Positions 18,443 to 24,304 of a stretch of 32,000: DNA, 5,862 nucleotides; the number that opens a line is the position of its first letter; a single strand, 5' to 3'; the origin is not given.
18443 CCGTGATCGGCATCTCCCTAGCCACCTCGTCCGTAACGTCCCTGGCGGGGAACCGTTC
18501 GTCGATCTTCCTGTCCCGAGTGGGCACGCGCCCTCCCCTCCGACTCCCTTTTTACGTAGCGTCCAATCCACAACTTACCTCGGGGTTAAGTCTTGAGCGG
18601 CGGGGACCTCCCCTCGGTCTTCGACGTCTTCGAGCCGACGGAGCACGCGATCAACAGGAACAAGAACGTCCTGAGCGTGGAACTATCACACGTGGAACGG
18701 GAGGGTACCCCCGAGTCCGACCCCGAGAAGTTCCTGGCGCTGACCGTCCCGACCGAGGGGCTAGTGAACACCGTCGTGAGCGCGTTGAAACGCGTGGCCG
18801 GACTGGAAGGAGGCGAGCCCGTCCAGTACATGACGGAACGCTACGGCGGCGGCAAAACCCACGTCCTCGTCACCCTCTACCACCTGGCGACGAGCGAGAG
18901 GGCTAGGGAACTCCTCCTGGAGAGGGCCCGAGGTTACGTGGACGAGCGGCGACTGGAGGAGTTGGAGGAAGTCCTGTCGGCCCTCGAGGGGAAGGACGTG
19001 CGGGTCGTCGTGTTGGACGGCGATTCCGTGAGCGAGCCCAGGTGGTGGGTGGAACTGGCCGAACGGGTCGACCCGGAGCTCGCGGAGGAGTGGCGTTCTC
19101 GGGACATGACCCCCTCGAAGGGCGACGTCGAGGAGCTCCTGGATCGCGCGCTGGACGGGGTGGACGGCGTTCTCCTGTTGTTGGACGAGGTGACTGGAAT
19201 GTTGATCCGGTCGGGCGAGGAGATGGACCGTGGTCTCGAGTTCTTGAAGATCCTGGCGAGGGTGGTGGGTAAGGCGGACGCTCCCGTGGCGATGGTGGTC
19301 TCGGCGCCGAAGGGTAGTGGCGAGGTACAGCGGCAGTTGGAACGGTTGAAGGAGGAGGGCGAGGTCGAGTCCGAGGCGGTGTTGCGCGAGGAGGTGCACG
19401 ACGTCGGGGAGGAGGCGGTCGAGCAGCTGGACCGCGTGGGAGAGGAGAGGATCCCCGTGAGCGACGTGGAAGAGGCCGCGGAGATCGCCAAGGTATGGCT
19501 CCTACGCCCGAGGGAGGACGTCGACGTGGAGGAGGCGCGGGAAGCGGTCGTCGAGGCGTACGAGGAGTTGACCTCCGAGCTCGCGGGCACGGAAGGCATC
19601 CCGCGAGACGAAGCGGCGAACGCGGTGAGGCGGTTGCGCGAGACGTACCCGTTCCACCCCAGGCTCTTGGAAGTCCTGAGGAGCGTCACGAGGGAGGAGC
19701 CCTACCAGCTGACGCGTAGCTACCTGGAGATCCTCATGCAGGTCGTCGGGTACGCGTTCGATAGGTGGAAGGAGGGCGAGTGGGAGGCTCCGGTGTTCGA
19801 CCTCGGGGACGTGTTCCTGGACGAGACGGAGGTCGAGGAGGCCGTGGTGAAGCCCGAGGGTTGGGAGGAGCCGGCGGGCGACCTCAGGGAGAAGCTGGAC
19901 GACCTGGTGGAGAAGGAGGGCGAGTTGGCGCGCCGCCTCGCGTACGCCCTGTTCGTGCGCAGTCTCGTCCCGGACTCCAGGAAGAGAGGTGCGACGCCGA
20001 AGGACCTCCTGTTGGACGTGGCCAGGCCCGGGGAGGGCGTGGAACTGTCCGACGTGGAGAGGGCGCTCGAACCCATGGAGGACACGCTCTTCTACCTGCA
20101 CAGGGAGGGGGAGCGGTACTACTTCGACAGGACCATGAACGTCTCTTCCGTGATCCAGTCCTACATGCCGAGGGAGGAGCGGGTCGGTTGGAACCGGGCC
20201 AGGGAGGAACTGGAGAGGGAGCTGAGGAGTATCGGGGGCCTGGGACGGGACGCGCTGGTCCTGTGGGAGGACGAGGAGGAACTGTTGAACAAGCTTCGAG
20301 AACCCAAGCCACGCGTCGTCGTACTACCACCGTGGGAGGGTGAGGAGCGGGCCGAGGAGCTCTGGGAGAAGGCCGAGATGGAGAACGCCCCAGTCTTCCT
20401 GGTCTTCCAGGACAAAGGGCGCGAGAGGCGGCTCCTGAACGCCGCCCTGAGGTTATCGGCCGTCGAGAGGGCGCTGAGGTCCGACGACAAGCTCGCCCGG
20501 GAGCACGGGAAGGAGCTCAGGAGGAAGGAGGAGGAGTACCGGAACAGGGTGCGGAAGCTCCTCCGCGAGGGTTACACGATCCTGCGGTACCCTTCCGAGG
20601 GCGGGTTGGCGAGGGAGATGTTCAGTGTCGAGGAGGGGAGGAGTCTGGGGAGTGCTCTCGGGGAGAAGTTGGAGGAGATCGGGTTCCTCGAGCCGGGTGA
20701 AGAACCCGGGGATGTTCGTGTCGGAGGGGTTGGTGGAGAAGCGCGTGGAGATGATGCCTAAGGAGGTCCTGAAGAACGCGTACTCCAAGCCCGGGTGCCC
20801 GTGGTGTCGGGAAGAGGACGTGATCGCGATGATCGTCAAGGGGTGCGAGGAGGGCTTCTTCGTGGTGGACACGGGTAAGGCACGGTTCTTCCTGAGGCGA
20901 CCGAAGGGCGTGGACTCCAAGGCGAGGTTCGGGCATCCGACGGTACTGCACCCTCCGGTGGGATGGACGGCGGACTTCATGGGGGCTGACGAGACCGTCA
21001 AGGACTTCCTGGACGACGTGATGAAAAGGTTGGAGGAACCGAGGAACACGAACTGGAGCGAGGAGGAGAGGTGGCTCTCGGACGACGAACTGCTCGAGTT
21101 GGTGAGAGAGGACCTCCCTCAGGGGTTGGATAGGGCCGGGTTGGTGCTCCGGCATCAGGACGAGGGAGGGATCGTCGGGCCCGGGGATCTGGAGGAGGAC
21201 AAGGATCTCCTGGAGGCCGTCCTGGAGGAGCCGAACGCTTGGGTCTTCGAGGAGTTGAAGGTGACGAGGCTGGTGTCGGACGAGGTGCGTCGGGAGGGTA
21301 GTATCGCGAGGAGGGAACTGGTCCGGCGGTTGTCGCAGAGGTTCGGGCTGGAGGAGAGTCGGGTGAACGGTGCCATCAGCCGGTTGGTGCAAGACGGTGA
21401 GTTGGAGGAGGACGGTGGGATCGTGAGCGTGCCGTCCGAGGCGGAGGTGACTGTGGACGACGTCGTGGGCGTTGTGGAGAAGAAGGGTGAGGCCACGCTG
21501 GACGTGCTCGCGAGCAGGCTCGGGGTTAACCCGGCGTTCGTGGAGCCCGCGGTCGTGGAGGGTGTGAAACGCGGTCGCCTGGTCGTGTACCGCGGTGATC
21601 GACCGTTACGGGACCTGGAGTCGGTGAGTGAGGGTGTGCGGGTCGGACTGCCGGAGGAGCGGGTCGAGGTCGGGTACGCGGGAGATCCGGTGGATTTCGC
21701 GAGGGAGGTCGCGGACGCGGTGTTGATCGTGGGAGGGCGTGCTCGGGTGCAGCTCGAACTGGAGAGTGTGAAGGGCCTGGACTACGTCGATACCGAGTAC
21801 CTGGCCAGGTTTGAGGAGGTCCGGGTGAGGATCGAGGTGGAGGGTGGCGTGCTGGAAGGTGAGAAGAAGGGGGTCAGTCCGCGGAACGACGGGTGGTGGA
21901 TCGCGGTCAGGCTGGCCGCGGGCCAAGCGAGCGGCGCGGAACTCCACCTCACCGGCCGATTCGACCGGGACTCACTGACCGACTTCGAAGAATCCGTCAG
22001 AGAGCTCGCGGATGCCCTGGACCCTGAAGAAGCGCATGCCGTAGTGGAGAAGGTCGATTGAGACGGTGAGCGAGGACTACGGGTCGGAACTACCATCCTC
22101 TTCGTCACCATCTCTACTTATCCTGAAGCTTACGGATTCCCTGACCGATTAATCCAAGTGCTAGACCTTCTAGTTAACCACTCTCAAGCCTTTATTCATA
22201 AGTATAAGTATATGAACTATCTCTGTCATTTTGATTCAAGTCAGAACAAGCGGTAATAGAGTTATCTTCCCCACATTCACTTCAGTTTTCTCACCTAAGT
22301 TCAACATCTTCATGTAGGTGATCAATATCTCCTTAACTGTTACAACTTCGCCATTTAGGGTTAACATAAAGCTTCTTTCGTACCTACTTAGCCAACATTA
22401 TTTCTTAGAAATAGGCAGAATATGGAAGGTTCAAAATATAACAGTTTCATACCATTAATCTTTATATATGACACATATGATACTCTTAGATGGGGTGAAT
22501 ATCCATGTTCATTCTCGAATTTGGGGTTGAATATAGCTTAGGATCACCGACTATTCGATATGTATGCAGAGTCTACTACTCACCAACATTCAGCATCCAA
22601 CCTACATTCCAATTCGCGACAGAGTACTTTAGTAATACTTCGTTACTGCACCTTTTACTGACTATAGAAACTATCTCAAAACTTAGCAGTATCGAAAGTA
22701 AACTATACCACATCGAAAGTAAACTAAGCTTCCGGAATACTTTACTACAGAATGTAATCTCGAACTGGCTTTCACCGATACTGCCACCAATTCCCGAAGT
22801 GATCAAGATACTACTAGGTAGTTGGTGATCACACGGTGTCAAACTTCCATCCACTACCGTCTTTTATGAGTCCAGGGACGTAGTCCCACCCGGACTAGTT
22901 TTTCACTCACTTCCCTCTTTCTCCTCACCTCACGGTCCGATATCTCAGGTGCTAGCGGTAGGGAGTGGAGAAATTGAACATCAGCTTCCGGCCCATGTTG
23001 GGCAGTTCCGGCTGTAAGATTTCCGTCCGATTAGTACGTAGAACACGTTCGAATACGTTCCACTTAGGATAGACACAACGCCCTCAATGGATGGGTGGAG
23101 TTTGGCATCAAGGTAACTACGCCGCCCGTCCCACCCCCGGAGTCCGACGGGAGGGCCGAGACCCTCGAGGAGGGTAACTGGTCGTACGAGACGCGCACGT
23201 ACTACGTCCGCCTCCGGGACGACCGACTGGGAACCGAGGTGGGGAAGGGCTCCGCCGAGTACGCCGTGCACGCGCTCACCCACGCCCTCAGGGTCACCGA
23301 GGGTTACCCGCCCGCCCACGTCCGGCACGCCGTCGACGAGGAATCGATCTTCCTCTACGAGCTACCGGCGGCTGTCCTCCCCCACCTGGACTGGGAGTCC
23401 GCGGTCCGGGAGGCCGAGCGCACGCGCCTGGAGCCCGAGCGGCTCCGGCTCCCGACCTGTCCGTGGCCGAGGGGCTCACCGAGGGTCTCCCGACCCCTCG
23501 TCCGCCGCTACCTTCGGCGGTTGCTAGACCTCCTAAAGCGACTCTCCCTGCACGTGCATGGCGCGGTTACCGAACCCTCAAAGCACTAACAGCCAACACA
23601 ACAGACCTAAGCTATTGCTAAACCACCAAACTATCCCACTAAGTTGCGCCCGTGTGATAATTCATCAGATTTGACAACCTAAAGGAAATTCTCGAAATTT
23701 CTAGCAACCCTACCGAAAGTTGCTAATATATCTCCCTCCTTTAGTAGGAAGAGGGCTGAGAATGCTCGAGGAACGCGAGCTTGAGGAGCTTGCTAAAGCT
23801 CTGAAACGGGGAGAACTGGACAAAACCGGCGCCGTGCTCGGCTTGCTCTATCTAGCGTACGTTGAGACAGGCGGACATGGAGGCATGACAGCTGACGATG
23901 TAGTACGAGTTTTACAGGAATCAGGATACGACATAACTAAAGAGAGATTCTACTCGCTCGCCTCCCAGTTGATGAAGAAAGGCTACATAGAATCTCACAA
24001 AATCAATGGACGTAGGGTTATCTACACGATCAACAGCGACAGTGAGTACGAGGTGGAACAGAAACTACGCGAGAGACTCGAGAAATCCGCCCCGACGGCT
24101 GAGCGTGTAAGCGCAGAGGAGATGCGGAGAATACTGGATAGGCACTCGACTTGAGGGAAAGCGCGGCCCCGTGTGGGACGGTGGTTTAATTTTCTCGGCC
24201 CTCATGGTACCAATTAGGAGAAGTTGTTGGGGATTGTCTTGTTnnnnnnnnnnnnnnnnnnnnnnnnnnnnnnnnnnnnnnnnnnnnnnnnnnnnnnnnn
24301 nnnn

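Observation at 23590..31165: Plasmid-like block: operator-wHTH-ParA-unknown cassette fused to a triplicated unknown family and a PLD nuclease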

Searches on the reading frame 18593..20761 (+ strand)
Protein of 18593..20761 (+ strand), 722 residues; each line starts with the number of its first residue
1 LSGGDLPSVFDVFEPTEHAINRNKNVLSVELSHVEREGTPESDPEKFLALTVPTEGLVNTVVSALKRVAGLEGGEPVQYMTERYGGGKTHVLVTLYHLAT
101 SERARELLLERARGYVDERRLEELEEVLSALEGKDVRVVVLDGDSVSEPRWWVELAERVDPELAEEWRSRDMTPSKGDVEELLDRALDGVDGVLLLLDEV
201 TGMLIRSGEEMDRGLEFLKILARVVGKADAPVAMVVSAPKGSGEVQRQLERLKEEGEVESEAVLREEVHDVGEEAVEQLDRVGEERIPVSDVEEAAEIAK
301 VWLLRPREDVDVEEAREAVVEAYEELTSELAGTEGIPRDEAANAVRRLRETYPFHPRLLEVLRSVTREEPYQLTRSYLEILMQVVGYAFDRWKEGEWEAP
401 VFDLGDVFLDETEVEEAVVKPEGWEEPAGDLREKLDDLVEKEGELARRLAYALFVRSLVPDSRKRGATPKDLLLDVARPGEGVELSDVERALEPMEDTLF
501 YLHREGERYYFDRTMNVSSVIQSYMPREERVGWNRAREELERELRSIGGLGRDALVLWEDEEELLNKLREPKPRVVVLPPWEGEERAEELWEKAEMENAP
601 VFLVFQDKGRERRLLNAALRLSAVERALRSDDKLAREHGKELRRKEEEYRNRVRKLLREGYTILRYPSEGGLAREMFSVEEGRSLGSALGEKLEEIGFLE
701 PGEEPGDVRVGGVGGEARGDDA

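Call 5: search_protein_families(library=pfam, max_evalue=0.1, proteins=[window:18593-20761:+])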
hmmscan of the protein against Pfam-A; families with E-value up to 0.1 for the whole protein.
window:18593-20761:+ (722 aa): 1 family
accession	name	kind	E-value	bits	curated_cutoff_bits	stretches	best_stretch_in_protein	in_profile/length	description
PF04465.17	DUF499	-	2.4e-12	45.9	23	1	169-523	72-420/1024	Protein of unknown function (DUF499)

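Call 21: search_protein_families(library=padloc, max_evalue=0.01, proteins=[window:18593-20761:+])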
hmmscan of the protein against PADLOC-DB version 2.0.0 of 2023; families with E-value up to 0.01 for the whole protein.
window:18593-20761:+ (722 aa): 4 families
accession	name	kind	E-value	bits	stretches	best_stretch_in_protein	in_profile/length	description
PDLC00662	HmaC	-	5.3e-28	95.7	1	42-589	43-578/941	AAA+ ATPase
PDLC02192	DUF499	-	8.2e-17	58.3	1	43-670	34-631/1022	-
PDLC02488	BrxC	-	4.9e-05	19.5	1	296-395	356-452/1240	BrxC-PglY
PDLC02770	SspC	-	0.0027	13.9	1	178-235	150-206/1047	SspC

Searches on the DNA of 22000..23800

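Call 97: search_rna_families(source=window, start=22000, end=23800, threshold=evalue, max_evalue=1)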
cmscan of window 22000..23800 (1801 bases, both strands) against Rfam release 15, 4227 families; matches with E-value up to 1: 0.
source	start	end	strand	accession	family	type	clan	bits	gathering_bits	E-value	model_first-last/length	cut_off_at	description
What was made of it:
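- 22100..23090 (.): AT-rich (39% GC) non-coding filler. It sits at a deletion/insertion junction and contains a 21-nt repeat of 2.5 copies (22679-22729). There is no Rfam hit (call 97).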

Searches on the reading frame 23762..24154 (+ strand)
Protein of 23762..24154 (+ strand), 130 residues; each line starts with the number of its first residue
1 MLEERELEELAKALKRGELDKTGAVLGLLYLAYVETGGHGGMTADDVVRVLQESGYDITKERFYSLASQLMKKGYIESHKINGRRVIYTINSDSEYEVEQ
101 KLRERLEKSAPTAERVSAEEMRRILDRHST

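Call 5: search_protein_families(library=pfam, max_evalue=0.1, proteins=[window:23762-24154:+])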
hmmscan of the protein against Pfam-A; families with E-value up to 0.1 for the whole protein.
window:23762-24154:+ (130 aa): 7 families
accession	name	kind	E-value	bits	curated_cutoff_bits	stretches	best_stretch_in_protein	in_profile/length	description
PF03965.22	Penicillinase_R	-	0.00016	22.4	22.6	1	39-110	15-84/115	Penicillinase repressor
PF21100.3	MCM_C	-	0.00033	20.9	27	1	35-77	15-54/64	MCM protein C-terminal winged helix-turn-helix domain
PF17007.11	HTH_micro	-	0.011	15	27.3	1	59-105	120-165/454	HTH-like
PF01475.25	FUR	-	0.029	14.9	23.1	1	42-95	25-78/121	Ferric uptake regulator family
PF01978.25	TrmB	-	0.059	13.7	25.6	0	39-88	20-62/68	Sugar-specific transcriptional regulator TrmB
PF14390.12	DUF4420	-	0.059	13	27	1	19-108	202-289/306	Putative PD-(D/E)XK family member, (DUF4420)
PF07862.16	Nif11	-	0.082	13.6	23.8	0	43-61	28-46/48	Nif11 domain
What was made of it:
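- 23762..24154 (+): wHTH regulator (MK1261), BlaI/MecI/CopY- or Fur-like winged helix. Pfam Penicillinase_R gives E 1.6e-4 at 22.4 bits, just under the 22.6-bit cut-off; there are also MCM_C wHTH and FUR hits (call 5).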

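Call 21: search_protein_families(library=padloc, max_evalue=0.01, proteins=[window:23762-24154:+])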
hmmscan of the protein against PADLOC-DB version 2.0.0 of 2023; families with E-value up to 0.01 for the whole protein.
window:23762-24154:+ (130 aa): 2 families
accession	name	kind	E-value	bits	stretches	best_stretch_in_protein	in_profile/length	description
PDLC01438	Csa3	-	0.00047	18.3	1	4-122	132-233/305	"CAS-I,CAS-II,CAS-III,CAS-IV,CAS-V,CAS-VI; associated_signaling"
PDLC02928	NDT_II-A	-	0.0065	13.9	1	42-107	191-256/279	-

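Call 31: search_protein_families(library=phrogs, max_evalue=0.01, proteins=[window:23762-24154:+])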
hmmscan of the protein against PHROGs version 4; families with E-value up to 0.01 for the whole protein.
window:23762-24154:+ (130 aa): 2 families
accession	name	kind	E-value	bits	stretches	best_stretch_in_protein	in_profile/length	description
phrog_4278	-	unknown function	0.00035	21.4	1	49-110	54-116/127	-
phrog_8208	-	unknown function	0.0028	19.1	0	76-112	22-58/77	-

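Call 32: search_protein_families(library=ncbifam, max_evalue=0.01, proteins=[window:23762-24154:+])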
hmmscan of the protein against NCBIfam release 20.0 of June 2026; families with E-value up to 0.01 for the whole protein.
window:23762-24154:+ (130 aa): 1 family
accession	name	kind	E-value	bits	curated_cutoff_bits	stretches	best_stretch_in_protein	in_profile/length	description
TIGR02698.1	CopY_TcrY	equivalog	0.003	17.8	121.95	1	40-108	17-83/130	CopY/TcrY family copper transport repressor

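Call 60: search_solved_structures(query=window:23762-24154:+, max_evalue=1)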
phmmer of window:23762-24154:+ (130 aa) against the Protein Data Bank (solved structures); distinct sequences matched with E-value up to 1: 12.
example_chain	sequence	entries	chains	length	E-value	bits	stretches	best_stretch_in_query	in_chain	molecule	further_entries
1mzb_A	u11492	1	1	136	0.0067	20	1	30-93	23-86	ferric uptake regulation protein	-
6h1c_A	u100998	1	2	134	0.0086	19.6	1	30-92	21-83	Ferric uptake regulation protein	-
4v4i_N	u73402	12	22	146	0.067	16.7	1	51-124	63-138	50S ribosomal protein L19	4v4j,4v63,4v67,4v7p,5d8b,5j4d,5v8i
7aj0_A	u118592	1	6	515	0.13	15.8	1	51-105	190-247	Arylsulfatase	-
4v83_BP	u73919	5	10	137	0.13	15.8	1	52-122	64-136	50S ribosomal protein L19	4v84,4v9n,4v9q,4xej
1p6r_A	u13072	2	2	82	0.18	15.3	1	39-99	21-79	Penicillinase repressor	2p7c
10px_1T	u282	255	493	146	0.23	15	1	51-123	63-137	50S ribosomal protein L19 | 50S ribosomal protein L18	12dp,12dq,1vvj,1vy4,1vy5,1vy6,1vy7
4v68_BT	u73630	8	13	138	0.34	14.5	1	52-122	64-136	50S ribosomal protein L19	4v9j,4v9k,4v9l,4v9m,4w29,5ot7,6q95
4v87_AR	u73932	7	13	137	0.41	14.2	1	52-121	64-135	50S ribosomal protein L19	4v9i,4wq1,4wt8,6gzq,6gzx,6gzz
7ula_B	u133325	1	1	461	0.42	14.2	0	14-62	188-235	Alginate biosynthesis protein AlgK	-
6u42_6T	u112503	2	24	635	0.57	13.8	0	12-72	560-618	RIB72 | Protofilament ribbon protein of flagellar microtubules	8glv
2z61_A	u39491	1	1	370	0.96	13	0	65-118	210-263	Probable aspartate aminotransferase 2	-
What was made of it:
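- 23762..24154 (+): PDB matches Fur at E 0.007 (call 60).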
